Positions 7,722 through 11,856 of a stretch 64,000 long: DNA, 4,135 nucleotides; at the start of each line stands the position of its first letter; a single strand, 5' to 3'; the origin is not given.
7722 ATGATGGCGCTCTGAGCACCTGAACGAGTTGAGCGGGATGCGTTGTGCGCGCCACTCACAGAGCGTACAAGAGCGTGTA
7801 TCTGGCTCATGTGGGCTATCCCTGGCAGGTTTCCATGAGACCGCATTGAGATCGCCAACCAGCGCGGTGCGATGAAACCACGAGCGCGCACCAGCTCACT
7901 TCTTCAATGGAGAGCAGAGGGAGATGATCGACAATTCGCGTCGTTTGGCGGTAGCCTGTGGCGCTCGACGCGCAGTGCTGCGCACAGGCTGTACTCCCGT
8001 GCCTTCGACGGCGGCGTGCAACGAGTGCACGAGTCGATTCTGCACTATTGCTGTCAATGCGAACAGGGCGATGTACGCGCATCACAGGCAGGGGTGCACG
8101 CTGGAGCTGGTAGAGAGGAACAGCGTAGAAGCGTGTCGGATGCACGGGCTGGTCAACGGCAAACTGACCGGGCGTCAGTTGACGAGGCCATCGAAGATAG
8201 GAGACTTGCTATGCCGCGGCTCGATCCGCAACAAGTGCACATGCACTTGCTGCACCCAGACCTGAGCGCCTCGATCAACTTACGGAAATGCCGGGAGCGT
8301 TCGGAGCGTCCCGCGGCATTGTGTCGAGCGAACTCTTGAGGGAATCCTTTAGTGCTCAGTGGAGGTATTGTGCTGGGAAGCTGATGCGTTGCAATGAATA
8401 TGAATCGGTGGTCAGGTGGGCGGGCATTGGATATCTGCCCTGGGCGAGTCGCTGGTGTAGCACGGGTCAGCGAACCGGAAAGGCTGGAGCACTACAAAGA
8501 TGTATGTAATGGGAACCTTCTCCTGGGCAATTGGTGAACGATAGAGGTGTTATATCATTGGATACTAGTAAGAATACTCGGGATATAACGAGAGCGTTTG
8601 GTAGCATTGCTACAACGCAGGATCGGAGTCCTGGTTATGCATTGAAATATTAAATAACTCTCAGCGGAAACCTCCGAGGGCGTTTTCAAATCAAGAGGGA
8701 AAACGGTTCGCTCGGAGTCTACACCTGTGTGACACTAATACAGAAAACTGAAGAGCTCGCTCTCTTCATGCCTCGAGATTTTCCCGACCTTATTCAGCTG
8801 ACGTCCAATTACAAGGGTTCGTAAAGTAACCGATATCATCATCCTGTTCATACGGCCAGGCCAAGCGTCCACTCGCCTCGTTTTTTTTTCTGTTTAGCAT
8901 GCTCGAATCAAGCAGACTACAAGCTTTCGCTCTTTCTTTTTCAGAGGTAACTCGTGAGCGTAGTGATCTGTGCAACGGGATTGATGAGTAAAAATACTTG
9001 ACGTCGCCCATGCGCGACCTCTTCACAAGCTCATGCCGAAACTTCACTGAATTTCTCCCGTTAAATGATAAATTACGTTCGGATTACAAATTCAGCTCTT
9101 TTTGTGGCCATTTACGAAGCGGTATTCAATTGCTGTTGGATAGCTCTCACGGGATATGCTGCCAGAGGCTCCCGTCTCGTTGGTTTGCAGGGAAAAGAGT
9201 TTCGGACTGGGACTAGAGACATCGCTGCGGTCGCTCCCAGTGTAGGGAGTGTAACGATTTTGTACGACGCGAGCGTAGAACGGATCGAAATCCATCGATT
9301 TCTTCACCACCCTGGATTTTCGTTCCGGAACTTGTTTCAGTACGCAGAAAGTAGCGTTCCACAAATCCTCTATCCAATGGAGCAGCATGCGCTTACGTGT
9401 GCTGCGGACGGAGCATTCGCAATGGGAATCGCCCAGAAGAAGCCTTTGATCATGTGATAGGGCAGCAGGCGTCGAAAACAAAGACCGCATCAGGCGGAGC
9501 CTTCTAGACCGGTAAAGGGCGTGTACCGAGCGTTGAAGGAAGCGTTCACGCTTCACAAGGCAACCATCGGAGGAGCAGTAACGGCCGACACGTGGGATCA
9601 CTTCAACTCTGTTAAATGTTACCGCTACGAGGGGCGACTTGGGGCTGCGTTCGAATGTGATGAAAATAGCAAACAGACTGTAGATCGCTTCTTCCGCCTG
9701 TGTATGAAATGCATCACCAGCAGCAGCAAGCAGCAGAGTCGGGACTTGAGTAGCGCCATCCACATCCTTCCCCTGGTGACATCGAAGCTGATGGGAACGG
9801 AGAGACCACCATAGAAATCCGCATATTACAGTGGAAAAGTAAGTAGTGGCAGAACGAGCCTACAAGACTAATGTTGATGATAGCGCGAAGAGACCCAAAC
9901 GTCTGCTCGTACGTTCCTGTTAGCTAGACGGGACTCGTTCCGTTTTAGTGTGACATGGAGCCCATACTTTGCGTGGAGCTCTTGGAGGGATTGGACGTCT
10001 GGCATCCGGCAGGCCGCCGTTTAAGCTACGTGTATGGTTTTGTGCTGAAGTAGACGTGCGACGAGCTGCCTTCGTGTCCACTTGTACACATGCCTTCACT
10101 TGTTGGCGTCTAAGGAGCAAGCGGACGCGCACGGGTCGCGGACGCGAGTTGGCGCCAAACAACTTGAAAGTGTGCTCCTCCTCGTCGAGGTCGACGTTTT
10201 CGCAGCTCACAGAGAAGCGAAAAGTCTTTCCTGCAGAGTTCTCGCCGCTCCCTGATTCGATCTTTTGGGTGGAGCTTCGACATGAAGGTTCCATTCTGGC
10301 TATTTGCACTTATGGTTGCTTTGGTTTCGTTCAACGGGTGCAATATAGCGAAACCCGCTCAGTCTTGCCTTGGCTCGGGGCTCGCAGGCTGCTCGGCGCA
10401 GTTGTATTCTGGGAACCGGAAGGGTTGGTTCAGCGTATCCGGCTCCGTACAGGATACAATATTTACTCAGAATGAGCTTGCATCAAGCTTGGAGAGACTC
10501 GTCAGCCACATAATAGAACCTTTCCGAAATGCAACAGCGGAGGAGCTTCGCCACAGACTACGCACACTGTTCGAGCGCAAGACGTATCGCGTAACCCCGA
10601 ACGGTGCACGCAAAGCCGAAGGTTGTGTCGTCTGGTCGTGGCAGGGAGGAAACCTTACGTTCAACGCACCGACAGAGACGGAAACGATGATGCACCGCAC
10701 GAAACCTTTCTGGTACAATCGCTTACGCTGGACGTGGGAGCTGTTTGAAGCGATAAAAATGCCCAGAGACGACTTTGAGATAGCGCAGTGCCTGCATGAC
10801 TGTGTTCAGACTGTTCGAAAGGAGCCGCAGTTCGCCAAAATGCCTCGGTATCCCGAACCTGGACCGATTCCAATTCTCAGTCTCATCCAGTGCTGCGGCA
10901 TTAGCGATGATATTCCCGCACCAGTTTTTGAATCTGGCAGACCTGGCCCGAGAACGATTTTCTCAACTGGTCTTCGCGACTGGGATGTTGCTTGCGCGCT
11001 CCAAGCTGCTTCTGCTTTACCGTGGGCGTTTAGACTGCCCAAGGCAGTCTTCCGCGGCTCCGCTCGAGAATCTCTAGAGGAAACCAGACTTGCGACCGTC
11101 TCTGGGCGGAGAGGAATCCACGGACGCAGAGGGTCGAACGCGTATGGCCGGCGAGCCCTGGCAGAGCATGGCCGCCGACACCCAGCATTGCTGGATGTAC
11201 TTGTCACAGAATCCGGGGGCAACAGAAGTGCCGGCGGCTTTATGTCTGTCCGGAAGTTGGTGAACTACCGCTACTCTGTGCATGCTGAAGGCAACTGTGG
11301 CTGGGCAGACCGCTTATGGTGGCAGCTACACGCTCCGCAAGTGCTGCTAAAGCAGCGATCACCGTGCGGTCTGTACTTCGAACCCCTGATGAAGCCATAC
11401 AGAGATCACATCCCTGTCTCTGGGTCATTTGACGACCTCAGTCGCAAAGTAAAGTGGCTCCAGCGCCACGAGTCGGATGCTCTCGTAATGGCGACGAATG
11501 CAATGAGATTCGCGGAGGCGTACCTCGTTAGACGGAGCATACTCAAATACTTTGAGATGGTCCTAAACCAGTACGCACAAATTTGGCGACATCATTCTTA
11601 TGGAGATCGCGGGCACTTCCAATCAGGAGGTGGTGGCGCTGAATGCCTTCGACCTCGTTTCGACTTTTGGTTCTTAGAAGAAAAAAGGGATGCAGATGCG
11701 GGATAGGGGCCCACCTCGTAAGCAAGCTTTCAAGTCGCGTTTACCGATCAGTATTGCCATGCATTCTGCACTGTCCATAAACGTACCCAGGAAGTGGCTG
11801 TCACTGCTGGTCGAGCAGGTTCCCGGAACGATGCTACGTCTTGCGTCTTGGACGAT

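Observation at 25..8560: A 2.4 kb near-perfect inverted repeat brackets a 3.7 kb segment carrying the AK6 and RMD5-like genes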

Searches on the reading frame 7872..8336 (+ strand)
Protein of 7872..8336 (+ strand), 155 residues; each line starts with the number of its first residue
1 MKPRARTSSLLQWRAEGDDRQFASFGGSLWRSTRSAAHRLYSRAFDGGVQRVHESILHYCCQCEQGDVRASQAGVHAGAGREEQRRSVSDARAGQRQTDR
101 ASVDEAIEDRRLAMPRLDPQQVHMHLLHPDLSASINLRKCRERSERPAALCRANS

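Call 40: search_protein_families(library=pfam, proteins=[window:7872-8336:+], max_evalue=0.1)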
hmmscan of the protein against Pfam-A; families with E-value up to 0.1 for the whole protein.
window:7872-8336:+ (155 aa): 0 families

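Call 41: find_homologous_proteins(query=window:7872-8336:+, max_evalue=0.001)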
Query window:7872-8336:+ (155 aa): 1 proteins with E <= 0.001 among 82 candidates.
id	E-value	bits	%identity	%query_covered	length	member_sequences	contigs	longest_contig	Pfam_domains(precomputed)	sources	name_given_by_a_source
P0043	3.4e-95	334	99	100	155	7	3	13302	-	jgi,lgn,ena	-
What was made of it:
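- Tried and rejected: find_homologous_proteins with the 155-aa arm ORF found only itself (call 41).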

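Call 43: find_encoding_contigs(protein=P0043, flank=10000, max_places=10)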
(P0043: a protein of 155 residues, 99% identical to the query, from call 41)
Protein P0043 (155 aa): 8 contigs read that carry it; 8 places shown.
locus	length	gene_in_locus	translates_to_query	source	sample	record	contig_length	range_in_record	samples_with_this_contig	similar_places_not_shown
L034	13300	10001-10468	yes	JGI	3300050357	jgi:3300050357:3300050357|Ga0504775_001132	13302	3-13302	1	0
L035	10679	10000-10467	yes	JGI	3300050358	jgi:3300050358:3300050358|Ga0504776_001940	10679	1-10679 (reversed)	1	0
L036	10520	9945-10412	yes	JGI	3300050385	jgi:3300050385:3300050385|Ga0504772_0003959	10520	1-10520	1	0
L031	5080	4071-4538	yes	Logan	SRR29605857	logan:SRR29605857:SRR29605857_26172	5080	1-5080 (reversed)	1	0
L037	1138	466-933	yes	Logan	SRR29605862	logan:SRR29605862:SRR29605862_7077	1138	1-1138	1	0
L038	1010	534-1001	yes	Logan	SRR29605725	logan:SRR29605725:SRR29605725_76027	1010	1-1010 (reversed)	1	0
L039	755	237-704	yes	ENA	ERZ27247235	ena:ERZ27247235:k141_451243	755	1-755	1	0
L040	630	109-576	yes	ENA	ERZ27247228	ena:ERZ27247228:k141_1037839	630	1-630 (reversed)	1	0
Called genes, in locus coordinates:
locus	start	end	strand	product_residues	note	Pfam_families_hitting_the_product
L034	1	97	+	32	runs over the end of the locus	?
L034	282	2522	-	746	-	PF06733:DEAD_2, PF06777:HBB, PF13307:Helicase_C_2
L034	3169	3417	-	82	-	-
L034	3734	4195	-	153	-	-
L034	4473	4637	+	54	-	-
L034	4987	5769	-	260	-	-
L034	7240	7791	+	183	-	-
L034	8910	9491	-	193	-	-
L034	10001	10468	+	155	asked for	-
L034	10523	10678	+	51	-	-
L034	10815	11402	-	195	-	-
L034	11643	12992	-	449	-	PF21236:OB_PRS7, PF13191:AAA_16 (faint), PF13401:AAA_22 (faint), PF00004:AAA, PF07728:AAA_5 (faint), PF17862:AAA_lid_3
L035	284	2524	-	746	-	PF06733:DEAD_2, PF06777:HBB, PF13307:Helicase_C_2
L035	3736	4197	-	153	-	-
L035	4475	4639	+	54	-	-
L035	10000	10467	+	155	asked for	-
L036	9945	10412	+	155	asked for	-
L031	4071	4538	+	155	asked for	-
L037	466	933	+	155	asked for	-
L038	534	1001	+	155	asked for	-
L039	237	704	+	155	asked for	-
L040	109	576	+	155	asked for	-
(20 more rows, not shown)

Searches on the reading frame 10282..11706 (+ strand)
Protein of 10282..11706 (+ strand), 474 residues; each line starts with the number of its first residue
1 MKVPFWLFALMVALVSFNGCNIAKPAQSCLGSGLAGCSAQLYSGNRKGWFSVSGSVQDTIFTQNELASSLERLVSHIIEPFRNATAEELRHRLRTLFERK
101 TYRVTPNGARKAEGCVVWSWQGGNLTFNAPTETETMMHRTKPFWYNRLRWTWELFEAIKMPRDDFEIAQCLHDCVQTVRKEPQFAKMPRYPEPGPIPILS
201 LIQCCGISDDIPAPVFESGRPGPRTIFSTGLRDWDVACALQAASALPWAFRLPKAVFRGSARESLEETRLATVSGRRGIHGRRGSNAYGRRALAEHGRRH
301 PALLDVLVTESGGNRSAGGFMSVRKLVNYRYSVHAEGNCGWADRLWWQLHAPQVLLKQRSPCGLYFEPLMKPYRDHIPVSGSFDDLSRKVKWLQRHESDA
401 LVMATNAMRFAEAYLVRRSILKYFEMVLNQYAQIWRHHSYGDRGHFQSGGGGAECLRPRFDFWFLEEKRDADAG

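Call 8: search_protein_families(library=pfam, proteins=[window:10282-11703:+])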
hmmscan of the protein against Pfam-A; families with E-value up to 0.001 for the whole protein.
window:10282-11703:+ (474 aa): 1 family
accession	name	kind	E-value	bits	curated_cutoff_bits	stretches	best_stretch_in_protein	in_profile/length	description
PF05686.18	Glyco_transf_90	-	4.3e-17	62.6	24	1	229-436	134-324/396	Glycosyl transferase family 90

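Call 11: find_encoding_contigs(protein=window:10282-11706:+, flank=10000, max_places=10)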
Protein window:10282-11706:+ (474 aa): 4 contigs read that carry it; 4 places shown.
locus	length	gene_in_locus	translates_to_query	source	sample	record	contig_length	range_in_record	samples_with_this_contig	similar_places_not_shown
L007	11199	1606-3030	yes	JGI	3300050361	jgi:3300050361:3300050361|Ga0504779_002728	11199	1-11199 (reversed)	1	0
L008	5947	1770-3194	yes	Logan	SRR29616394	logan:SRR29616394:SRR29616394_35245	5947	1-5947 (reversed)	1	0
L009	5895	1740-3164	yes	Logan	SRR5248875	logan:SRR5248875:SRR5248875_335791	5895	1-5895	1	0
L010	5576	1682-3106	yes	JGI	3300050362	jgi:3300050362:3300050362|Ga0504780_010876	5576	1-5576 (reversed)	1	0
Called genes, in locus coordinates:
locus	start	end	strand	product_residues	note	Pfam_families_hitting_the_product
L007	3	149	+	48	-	?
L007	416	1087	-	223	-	-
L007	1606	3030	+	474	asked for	PF05686:Glyco_transf_90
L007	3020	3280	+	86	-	-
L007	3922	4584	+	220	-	-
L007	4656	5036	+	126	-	-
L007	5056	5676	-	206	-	PF07386:DUF1499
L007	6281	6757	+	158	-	-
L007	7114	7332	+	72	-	-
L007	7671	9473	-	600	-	PF02518:HATPase_c, PF13589:HATPase_c_3, PF01119:DNA_mis_repair, PF08676:MutL_C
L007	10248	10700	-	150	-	-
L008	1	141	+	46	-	?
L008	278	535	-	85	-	-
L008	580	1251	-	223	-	-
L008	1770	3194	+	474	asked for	PF05686:Glyco_transf_90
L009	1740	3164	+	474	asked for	PF05686:Glyco_transf_90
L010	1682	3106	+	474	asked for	PF05686:Glyco_transf_90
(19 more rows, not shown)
